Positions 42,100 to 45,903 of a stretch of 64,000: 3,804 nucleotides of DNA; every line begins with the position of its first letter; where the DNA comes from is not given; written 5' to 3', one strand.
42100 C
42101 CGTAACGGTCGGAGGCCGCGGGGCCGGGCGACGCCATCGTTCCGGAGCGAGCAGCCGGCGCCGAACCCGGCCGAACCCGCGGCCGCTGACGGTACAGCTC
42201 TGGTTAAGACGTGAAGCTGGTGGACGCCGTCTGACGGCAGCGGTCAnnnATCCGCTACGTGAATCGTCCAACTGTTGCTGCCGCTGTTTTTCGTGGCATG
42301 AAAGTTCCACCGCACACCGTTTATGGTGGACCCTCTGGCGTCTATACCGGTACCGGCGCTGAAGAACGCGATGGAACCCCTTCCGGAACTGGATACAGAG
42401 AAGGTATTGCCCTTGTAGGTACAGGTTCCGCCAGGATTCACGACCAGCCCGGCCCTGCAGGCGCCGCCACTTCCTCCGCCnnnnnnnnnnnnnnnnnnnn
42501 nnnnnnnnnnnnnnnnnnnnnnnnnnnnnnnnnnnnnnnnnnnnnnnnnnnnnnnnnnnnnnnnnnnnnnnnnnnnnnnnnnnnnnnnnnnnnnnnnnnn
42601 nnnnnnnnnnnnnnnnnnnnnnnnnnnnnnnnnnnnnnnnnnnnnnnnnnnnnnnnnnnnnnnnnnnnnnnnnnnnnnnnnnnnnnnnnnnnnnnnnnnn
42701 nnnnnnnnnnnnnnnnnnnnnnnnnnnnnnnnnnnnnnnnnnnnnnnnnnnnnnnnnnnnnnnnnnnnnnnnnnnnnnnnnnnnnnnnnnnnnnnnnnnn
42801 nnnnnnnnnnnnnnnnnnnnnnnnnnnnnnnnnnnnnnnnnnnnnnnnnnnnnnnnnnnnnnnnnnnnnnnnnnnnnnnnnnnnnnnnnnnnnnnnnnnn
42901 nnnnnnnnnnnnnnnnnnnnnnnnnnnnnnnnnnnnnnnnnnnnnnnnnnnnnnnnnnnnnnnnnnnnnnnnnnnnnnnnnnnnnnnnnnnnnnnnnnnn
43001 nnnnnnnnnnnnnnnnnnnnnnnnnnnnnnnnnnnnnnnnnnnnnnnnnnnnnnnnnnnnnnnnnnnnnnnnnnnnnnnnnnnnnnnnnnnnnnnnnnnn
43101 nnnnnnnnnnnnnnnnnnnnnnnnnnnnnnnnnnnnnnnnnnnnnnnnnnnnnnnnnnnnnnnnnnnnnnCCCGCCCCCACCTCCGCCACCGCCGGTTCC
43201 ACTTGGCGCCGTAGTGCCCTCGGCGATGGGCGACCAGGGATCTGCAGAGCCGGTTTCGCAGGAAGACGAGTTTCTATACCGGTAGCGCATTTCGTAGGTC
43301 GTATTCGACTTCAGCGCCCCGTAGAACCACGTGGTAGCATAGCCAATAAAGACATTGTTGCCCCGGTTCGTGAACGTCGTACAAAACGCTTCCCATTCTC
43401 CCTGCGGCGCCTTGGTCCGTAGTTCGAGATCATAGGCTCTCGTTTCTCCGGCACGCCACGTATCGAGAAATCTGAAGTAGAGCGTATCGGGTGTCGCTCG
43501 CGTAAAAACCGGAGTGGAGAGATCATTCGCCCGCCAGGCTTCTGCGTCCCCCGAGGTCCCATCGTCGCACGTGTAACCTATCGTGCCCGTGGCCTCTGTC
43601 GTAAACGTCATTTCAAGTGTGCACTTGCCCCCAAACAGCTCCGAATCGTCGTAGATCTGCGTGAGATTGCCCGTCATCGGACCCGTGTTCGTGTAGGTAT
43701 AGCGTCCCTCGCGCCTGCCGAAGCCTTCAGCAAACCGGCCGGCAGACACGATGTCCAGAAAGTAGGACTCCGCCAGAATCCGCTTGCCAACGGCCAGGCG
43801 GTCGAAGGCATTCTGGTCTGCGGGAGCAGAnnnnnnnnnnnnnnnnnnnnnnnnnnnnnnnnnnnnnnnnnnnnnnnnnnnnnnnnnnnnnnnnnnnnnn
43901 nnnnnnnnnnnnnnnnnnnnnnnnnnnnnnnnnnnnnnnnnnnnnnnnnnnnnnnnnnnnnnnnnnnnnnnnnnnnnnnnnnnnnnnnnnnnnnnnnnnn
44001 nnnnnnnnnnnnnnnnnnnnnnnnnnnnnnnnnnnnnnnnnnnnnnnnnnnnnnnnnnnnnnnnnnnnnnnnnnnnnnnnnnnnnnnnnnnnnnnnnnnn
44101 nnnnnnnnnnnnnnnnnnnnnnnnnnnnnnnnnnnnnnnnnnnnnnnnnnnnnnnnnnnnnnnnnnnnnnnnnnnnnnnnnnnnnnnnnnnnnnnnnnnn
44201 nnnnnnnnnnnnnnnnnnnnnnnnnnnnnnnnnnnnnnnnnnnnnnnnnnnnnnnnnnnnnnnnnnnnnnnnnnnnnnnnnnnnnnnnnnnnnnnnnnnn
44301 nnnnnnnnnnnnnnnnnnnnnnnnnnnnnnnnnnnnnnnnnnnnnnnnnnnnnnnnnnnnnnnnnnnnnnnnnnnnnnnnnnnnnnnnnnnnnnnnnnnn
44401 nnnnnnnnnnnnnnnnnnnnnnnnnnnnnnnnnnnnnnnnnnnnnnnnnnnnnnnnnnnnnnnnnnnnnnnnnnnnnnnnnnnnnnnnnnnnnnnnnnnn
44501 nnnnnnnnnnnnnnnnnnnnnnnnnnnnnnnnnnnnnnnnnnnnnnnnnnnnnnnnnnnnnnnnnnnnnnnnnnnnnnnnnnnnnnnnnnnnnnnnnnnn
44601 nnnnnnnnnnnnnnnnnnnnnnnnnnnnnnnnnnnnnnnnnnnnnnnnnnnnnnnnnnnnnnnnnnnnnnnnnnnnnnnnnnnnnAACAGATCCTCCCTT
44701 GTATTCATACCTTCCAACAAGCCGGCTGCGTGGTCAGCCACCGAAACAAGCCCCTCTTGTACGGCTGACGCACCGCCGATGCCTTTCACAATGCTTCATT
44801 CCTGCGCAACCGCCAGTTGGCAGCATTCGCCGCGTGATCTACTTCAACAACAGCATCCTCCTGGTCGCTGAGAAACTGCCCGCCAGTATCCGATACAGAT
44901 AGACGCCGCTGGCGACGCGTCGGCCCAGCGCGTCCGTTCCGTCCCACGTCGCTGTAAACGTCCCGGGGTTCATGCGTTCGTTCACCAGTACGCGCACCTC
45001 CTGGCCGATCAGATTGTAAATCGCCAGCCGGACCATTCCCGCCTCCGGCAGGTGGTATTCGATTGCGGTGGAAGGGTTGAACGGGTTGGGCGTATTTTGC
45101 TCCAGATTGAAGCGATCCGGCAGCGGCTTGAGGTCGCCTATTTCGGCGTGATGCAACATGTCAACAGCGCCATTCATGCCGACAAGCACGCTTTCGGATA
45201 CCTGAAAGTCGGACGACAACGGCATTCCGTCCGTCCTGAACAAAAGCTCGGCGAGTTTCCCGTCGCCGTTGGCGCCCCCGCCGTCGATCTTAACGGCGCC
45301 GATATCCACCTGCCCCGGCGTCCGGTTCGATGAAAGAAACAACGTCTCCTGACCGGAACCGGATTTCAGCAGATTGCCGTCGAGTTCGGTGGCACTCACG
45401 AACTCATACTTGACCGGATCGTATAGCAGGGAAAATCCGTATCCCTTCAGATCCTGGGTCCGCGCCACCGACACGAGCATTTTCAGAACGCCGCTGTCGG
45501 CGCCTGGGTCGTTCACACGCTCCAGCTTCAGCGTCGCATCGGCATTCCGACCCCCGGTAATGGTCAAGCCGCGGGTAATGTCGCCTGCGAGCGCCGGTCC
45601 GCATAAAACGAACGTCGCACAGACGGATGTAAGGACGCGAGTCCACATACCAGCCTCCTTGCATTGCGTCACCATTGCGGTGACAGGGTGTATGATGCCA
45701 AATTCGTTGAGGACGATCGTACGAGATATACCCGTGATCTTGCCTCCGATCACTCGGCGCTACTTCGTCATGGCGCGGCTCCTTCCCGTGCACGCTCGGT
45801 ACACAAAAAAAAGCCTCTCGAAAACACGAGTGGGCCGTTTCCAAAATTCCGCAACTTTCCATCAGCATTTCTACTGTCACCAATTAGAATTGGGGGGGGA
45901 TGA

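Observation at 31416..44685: Two giant genes share near-identical 5' (cohesin+dockerin) and 3' (CARDB + C-terminal) modules around completely different centres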

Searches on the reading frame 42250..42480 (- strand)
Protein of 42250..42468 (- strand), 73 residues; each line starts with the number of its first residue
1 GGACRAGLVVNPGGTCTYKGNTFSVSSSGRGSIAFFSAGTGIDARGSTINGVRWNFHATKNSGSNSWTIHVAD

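Call 49: search_protein_families(library=pfam, proteins=[window:42250-42468:-], max_evalue=10)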
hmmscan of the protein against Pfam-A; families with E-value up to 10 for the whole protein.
seq(73 aa): 1 family
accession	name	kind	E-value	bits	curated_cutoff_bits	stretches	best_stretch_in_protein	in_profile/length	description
PF03856.18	SUN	-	0.11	12.4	25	1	8-69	155-213/245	Beta-glucosidase (SUN family)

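Call 51: search_solved_structures(query=A2, max_evalue=10)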
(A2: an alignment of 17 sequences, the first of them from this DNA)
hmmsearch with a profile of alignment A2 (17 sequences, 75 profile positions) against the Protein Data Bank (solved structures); distinct sequences matched with E-value up to 10: 3.
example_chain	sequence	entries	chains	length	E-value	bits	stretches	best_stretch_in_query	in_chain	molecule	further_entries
9heo_B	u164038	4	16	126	0.64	13.5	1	19-65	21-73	Nanobody 9657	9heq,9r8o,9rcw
8rrs_B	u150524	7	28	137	0.72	13.3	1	19-65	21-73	Nanobody 9657 | nanobody9657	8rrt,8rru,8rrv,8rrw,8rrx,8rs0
2e1b_A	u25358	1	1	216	1.8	12.1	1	40-71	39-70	216aa long hypothetical alanyl-tRNA synthetase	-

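Call 60: predict_structure(alignment_id=A2)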
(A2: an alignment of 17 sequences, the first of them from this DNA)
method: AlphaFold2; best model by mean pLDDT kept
length: 77 residues; sequences in the alignment: 17
mean_pLDDT: 91.6   pTM: 0.79
mean pLDDT of the five models: 91.6, 91.4, 91.2, 90.2, 88.9
residues with pLDDT >= 90: 60; 70-90: 15; 50-70: 1; < 50: 1
segments of 3 or more residues with pLDDT < 50: none
pLDDT, mean of each block of 10 residues (from residue 1): 82 95 94 93 93 89 92 94
secondary structure, 60 per line:
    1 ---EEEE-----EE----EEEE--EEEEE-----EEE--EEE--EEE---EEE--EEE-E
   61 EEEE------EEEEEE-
elements in order: E4-7 E19-22 E25-29 E35-37 E40-42 E45-47 E51-53 E56-58 E60-64 E71-76

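Call 64: fold_search(model_id=the predicted structure, library=pdb)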
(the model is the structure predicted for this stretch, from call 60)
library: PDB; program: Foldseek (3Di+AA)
matches with E <= 10: 161; with E <= 0.001: 0
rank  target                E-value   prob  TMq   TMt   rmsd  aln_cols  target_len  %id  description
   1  8yh4_A                4.2e-01  0.10  0.29  0.06  11.6        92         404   13  Chito oligosaccharide deacetylase from vibrio campbellii (VhCOD) in complex with chitosanbiose (GlcN)2 (released 2025-03-05)
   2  9jeo_D                6.9e-01  0.08  0.30  0.07  11.8        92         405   12  Chito oligosaccharide deacetylase from vibrio campbellii (VhCOD) in complex with N-acetyl-beta-D-glucosaminyl-1,4-D-gl (released 2025-09-10)
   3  8yfp_A                8.8e-01  0.08  0.30  0.07  12.7        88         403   12  Chito oligosaccharide deacetylase from vibrio campbellii (VhCOD) (released 2025-02-26)
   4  9jen_A                8.8e-01  0.08  0.30  0.07  11.8        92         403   12  Chito oligosaccharide deacetylase from vibrio campbellii (VhCOD) complex Tetraacetyl-Chitotetraose Oligosaccharide (Gl (released 2025-09-10)
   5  9jt0_A                9.3e-01  0.07  0.30  0.07  12.1        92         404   14  Chito oligosaccharide deacetylase from vibrio campbellii (VhCOD) complex with Chitobiose (released 2025-10-01)
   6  4nyu                  1.3e+00  0.08  0.32  0.07  10.9        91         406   11  Structure of Vibrio cholerae chitin de-N-acetylase in complex with acetate ion (ACT) in C 2 2 21 (released 2014-08-13)
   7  8kec_a                1.3e+00  0.18  0.33  0.10  10.7        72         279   15  Cyanophage A-1(L) tail fiber (released 2024-04-10)
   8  4zov_A                1.5e+00  0.14  0.34  0.10   7.6        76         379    8  Crystal structure of the Saccharomyces cerevisiae Sqt1 (released 2015-07-01)
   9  7k2n_B                1.7e+00  0.06  0.23  0.07  11.5        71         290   10  Kelch domain of human KEAP1 bound to Nrf2-based cyclic peptide, c[BAL-DEETGE] (released 2021-04-07)
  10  7b5h_AE               1.8e+00  0.28  0.32  0.25   1.7        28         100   18  Cryo-EM structure of the contractile injection system base plate from Anabaena PCC7120 (released 2022-02-23)
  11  3wx7_A                1.8e+00  0.06  0.30  0.07  11.7        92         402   10  Crystal structure of COD (released 2014-12-03)
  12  8yfp_B                1.8e+00  0.06  0.30  0.07  12.7        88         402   12  Chito oligosaccharide deacetylase from vibrio campbellii (VhCOD) (released 2025-02-26)
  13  8kec_b                1.9e+00  0.14  0.33  0.10  11.2        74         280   15  Cyanophage A-1(L) tail fiber (released 2024-04-10)
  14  7rj5_B                2.2e+00  0.09  0.34  0.08  11.4        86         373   12  The structure of BAM in complex with EspP at 7 Angstrom resolution (released 2021-12-22)
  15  4nyy_C                2.2e+00  0.04  0.29  0.06  12.3        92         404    8  Structure of Vibrio cholerae chitin de-N-acetylase in complex with acetate ion (ACT) in P 2 21 21 (released 2014-08-13)
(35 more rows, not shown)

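Call 75: find_homologous_proteins(query=A2, max_evalue=0.001)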
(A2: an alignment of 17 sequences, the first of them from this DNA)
Query A2 (17 sequences) (77 aa, profile of the alignment): 17 proteins with E <= 0.001 among 8000 candidates.
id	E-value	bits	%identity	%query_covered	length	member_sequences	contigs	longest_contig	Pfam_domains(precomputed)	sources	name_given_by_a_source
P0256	1.9e-30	123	77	91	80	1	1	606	-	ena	-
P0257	1.7e-29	120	83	92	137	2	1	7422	-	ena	-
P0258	1.9e-29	119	82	92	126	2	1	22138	-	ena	-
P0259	3.3e-25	106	76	88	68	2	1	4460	-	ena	-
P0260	4.4e-21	93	48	92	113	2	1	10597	-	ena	-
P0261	2.2e-18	84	37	87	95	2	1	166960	-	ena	-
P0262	5.9e-18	83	34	87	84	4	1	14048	-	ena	-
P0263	2.5e-15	74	49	92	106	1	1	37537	-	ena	-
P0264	3.5e-13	67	44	62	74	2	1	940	-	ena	-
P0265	1.0e-12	66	38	74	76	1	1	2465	-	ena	-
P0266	1.8e-9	55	80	26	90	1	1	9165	-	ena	-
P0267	5.3e-9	54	46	62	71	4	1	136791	-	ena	-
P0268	2.2e-8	52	59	29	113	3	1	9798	-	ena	-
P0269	8.3e-7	47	39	88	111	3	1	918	-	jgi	-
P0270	1.5e-6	46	45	57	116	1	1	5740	-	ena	-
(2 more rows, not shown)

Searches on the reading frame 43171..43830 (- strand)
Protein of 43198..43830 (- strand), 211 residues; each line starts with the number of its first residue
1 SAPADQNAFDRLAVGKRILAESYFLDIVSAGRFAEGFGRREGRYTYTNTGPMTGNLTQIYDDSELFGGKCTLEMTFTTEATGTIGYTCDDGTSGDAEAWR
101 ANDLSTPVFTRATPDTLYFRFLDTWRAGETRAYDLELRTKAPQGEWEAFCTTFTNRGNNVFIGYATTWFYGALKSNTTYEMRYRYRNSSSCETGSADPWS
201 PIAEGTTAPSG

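Call 49: search_protein_families(library=pfam, proteins=[window:43198-43830:-], max_evalue=10)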
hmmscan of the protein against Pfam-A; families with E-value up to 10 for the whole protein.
seq(211 aa): 1 family
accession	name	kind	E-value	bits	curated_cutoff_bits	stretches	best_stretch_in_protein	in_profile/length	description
PF25788.1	Ig_Rha78A_N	-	0.066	13.9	27.4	1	100-207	5-101/105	Rha78A-like, N-terminal immunoglobulin domain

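Call 69: search_solved_structures(query=A3, max_evalue=10)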
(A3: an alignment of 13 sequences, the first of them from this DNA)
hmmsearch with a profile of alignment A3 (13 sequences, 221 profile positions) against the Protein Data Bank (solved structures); distinct sequences matched with E-value up to 10: 4.
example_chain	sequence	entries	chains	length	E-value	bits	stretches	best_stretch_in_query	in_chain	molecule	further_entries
3b83_A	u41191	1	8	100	0.17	14.8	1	163-189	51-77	TEN-D3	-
8tld_B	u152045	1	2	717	0.22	14.4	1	155-219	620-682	Cytokine receptor common subunit beta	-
4nkq_A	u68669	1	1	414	1.2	12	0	154-208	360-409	Cytokine receptor common subunit beta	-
1gh7_A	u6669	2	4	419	1.3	11.9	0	154-206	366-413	CYTOKINE RECEPTOR COMMON BETA CHAIN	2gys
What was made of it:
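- Tried and rejected: Profile searches against PDB sequences gave nothing significant for the tail (call 51). cenA gave only FN3 hits at E about 0.2 (call 69).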

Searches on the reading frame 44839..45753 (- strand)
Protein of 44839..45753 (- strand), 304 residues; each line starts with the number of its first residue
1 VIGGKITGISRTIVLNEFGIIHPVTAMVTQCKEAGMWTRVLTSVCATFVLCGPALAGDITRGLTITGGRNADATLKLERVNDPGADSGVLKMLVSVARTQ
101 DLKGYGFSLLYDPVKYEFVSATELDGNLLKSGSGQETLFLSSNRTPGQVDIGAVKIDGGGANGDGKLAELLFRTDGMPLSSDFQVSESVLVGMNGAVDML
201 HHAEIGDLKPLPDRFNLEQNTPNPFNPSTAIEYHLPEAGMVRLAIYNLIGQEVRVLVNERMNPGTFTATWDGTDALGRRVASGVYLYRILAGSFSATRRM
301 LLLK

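Call 48: search_protein_families(library=pfam, proteins=[window:44839-45753:-], max_evalue=0.01)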
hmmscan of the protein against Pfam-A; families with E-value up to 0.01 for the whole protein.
window:44839-45753:- (304 aa): 2 families
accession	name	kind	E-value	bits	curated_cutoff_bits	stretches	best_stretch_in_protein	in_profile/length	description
PF13860.13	FlgD_ig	-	2.1e-07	31.3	27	1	230-289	13-73/79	FlgD Ig-like domain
PF13585.12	CHU_C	-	0.0089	16.6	27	0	240-291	28-72/86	CHU_C Type IX secretion signal domain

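Call 52: search_protein_families(library=ncbifam, proteins=[window:44839-45753:-], max_evalue=0.1)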
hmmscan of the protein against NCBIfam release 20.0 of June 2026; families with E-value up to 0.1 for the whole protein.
window:44839-45753:- (304 aa): 10 families
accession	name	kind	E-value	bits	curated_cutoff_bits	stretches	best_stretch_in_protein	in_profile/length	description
TIGR04183.1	Por_Secre_tail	domain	5.9e-06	26.2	23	1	222-301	3-70/72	T9SS type A sorting domain-containing protein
NF033707.1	T9SS_sortase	equivalog_domain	1.1e-05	23.3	420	1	219-292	1000-1078/1095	type IX secretion system sortase PorU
NF009277.0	PRK12634.1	equivalog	0.00014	22.1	333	1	236-285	119-168/221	flagellar basal body rod modification protein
NF005176.1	PRK06655.1-1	equivalog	0.00015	21.8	230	1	237-289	95-147/197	flagellar hook assembly protein FlgD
NF052228.1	T9SS_PorZ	equivalog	0.0028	16.1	260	1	261-286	714-737/757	type IX secretion system anionic LPS delivery protein PorZ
NF053608.1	Lsa66_OmpA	equivalog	0.0056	15.2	700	1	267-291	204-228/581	fibronectin-binding adhesin Lsa66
NF052323.1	T9SSA_dep_M6i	equivalog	0.011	13.6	600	1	220-292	960-1027/1043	T9SS-dependent M6-like inactivated metalloprotease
NF009276.0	PRK12633.1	equivalog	0.03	14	383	1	231-291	120-181/234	flagellar basal body rod modification protein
NF038113.1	T9SSA_dep_M36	equivalog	0.035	12.2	885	1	220-301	795-867/869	T9SS-dependent M36 family metallopeptidase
TIGR01788.1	Glu-decarb-GAD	equivalog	0.084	11.5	380.4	0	229-275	11-57/431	glutamate decarboxylase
